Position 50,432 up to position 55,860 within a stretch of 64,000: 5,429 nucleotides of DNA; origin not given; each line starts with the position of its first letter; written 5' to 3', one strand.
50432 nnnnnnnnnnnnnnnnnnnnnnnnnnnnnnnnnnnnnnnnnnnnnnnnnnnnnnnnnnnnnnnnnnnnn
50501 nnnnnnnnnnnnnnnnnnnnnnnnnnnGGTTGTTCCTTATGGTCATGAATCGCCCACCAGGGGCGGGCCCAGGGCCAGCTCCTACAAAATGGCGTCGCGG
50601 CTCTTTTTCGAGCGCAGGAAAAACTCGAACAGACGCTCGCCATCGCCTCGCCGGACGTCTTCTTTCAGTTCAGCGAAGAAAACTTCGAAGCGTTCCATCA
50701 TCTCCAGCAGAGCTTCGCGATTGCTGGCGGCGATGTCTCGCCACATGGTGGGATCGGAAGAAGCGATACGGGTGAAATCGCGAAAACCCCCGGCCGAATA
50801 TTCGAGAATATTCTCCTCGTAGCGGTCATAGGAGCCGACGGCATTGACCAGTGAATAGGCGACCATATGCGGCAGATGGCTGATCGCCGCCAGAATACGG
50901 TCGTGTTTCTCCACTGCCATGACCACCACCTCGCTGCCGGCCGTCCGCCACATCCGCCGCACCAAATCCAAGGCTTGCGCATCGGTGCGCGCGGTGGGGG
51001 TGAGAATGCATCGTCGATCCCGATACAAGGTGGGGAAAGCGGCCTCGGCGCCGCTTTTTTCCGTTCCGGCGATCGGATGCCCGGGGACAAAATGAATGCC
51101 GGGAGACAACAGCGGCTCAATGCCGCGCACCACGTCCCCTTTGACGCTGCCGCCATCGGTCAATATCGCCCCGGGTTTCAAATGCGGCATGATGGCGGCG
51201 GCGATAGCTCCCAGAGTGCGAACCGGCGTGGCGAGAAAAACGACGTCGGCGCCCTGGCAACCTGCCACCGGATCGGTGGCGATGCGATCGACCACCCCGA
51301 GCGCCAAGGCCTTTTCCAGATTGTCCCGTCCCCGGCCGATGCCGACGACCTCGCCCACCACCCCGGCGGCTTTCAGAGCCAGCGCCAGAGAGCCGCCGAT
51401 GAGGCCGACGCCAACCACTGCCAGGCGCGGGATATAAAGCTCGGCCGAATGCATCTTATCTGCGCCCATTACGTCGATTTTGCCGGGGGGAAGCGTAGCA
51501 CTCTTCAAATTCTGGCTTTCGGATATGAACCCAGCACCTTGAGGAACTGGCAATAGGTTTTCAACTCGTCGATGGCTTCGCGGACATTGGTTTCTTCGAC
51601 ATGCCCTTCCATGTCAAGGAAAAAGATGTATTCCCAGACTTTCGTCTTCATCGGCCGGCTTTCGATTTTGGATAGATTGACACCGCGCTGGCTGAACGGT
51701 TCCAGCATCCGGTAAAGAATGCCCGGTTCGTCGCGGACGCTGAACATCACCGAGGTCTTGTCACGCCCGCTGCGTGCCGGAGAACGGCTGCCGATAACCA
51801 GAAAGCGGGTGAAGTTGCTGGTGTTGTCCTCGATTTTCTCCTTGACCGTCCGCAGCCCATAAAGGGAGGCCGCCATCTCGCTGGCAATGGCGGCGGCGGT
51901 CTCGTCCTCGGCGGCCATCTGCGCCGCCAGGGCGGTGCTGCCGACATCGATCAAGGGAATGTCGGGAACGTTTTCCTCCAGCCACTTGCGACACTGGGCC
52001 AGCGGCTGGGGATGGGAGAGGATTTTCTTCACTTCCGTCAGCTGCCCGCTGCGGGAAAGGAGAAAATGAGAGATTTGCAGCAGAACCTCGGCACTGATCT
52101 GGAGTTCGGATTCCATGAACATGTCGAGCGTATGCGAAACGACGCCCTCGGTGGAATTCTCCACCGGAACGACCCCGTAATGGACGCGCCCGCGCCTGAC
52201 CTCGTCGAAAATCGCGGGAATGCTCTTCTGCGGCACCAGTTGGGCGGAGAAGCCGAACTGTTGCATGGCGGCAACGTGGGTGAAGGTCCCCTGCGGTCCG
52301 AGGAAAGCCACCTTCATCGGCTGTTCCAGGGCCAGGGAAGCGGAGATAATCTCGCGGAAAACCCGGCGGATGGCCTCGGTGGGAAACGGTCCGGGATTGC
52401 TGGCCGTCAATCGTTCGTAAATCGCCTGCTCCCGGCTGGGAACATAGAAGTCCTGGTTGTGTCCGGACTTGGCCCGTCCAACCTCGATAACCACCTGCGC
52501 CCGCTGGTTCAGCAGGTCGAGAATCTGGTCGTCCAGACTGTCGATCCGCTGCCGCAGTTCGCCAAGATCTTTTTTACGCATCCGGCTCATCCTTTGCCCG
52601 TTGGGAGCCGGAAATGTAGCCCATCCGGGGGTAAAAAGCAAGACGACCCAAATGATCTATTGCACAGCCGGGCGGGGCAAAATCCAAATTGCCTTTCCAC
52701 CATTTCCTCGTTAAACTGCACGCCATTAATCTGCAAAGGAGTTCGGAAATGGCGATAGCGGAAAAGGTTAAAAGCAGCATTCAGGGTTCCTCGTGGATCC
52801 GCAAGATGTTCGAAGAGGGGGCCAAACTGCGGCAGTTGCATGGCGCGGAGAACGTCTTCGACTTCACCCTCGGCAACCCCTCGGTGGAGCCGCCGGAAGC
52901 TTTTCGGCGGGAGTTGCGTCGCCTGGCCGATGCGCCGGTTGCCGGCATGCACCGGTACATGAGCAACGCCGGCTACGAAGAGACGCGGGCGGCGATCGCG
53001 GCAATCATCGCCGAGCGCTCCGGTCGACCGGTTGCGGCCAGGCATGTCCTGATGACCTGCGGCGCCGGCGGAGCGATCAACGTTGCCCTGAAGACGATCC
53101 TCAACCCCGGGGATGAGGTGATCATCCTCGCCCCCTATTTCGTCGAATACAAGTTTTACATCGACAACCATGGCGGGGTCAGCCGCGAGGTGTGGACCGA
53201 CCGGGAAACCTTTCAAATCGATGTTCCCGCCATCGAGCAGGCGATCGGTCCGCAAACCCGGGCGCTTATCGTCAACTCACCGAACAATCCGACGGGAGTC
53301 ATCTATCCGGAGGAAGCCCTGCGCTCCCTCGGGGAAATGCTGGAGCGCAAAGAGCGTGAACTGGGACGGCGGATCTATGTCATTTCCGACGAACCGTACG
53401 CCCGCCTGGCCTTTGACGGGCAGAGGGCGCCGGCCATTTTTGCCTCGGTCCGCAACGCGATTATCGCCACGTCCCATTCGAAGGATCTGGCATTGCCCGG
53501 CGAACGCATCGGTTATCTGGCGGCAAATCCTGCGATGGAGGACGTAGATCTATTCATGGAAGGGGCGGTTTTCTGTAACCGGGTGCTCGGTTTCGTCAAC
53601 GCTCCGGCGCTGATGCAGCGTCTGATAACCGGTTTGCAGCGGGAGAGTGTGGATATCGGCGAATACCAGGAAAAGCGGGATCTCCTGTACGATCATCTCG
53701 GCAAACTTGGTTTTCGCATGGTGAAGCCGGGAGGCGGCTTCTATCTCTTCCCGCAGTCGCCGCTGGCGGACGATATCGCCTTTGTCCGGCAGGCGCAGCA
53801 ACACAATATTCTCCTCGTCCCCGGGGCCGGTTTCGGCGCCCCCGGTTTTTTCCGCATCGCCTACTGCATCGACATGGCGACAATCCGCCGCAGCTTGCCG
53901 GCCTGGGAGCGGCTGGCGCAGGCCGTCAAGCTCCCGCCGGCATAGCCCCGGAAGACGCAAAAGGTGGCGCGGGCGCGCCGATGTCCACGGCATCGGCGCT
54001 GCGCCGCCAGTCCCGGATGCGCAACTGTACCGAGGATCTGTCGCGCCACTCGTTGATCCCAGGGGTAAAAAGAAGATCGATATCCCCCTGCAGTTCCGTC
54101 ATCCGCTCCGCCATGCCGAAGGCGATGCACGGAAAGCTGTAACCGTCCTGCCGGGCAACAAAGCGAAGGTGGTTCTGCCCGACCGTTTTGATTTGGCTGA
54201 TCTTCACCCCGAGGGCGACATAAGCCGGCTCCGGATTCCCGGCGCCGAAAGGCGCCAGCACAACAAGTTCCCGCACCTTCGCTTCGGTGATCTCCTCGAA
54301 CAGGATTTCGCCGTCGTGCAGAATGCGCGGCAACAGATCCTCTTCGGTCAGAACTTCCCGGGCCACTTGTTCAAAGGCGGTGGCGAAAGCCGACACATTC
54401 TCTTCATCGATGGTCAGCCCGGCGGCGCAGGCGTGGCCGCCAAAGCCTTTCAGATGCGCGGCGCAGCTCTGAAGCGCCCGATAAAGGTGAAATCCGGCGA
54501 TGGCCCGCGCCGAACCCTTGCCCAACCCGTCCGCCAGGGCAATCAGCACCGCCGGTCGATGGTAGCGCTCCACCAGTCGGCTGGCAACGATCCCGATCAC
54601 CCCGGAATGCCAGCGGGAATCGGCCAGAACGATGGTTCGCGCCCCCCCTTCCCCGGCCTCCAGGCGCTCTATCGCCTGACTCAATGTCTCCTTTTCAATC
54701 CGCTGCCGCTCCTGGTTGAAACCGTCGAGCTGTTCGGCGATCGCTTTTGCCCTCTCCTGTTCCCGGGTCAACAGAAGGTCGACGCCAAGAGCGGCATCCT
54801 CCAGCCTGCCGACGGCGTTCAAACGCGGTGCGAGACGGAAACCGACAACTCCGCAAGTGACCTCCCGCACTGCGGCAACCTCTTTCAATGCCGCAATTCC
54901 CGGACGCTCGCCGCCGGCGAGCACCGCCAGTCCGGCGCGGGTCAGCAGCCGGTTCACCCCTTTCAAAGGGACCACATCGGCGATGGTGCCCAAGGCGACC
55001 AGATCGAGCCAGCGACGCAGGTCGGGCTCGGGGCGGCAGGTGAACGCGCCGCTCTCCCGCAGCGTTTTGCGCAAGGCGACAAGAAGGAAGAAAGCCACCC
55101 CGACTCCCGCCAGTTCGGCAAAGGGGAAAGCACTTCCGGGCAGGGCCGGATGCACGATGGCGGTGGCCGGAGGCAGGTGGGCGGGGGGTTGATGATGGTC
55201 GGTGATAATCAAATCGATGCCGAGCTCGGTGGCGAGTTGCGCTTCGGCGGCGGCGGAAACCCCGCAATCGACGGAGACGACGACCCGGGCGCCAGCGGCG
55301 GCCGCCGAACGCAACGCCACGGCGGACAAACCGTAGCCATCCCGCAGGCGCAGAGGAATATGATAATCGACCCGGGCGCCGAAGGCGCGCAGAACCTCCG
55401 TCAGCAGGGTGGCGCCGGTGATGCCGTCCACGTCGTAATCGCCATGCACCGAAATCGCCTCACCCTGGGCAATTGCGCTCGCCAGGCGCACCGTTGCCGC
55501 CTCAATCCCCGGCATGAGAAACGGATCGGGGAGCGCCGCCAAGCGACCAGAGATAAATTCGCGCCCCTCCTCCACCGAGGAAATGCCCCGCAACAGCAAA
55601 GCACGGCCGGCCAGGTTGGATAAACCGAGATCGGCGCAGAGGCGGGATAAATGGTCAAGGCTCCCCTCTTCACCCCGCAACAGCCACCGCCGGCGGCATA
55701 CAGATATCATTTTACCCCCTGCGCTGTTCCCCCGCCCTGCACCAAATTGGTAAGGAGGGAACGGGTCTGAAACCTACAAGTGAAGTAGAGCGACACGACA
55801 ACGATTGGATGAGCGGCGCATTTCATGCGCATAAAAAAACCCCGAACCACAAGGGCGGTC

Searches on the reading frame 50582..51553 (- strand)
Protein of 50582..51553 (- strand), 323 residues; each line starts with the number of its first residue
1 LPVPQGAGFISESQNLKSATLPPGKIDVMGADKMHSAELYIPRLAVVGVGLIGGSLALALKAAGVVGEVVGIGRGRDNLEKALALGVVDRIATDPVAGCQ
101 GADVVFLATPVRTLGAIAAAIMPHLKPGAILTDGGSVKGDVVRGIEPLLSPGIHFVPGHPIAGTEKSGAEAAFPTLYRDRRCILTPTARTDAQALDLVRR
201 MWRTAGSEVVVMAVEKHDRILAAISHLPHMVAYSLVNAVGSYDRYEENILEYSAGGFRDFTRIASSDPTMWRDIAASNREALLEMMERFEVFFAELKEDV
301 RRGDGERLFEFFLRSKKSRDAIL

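Call 54: search_protein_families(library=pfam, proteins=[window:50582-51553:-], max_evalue=0.0001)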
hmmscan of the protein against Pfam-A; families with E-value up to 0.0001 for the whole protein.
window:50582-51553:- (323 aa): 4 families
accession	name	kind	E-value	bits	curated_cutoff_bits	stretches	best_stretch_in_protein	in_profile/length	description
PF02153.23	PDH_N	-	1.4e-40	138.8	26.5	1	56-210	1-153/154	Prephenate dehydrogenase, nucleotide-binding domain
PF20463.3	PDH_C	-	1.8e-29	102.5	22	1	215-312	3-100/102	Prephenate dehydrogenase, dimerization domain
PF03807.23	F420_oxidored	-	5.6e-07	30.5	21.6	1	43-131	1-88/94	NADP oxidoreductase coenzyme F420-dependent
PF03446.21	NAD_binding_2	-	5.7e-07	30.1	21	1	44-169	2-127/161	NAD binding domain of 6-phosphogluconate dehydrogenase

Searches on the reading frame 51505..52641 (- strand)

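Call 54: search_protein_families(library=pfam, proteins=[window:51505-52641:-], max_evalue=0.0001)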
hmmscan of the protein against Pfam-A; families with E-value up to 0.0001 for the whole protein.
window:51505-52641:- (378 aa): 3 families
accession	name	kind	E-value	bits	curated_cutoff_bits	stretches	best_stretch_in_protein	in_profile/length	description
PF00800.23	PDT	-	8.9e-67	224.8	25.2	1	111-286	1-179/181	Prephenate dehydratase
PF01817.26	CM_2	-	4e-25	88.3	27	1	29-107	1-80/80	Chorismate mutase type II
PF01842.31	ACT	-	1.3e-10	41.3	27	1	296-360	1-64/66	ACT domain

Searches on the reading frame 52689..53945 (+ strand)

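Call 54: search_protein_families(library=pfam, proteins=[window:52689-53945:+], max_evalue=0.0001)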
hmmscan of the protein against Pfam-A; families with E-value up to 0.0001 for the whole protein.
window:52689-53945:+ (418 aa): 3 families
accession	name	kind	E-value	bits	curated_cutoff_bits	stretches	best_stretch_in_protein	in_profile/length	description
PF00155.27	Aminotran_1_2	-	3.1e-48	165.3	19.7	1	55-401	2-356/361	Aminotransferase class I and II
PF01041.23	DegT_DnrJ_EryC1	-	4.9e-06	26.4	19.8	1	116-194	38-117/360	DegT/DnrJ/EryC1/StrS aminotransferase family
PF00266.25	Aminotran_5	-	6.6e-06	25.8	21.5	1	73-212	20-162/371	Aminotransferase class-V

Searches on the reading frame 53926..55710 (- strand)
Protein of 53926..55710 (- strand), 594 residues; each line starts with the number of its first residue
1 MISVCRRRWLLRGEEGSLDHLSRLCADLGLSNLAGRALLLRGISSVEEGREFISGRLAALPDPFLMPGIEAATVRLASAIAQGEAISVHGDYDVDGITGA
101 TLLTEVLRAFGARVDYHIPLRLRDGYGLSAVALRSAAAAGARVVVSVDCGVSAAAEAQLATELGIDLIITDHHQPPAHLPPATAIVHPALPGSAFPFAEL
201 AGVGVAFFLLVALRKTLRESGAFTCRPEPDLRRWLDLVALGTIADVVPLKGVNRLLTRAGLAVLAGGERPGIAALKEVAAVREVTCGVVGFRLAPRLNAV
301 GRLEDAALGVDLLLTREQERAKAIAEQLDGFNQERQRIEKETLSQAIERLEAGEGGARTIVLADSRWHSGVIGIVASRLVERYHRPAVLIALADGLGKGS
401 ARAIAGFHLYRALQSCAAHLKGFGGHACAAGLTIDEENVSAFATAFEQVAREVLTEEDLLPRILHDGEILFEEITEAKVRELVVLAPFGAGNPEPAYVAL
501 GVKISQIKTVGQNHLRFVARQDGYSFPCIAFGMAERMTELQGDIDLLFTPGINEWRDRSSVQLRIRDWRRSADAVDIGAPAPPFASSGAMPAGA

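Call 54: search_protein_families(library=pfam, proteins=[window:53926-55710:-], max_evalue=0.0001)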
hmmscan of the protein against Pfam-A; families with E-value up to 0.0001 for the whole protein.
window:53926-55710:- (594 aa): 3 families
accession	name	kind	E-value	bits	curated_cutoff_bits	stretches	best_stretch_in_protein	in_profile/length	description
PF17768.7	RecJ_OB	-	7.8e-28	97.1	27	1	466-567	2-107/107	RecJ OB domain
PF01368.27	DHH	-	3.2e-20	73.1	28.1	1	86-242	2-125/125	DHH family, N-terminal domain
PF02272.25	DHHA1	-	9.9e-16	58.5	25.9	1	360-451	5-101/102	DHHA1 domain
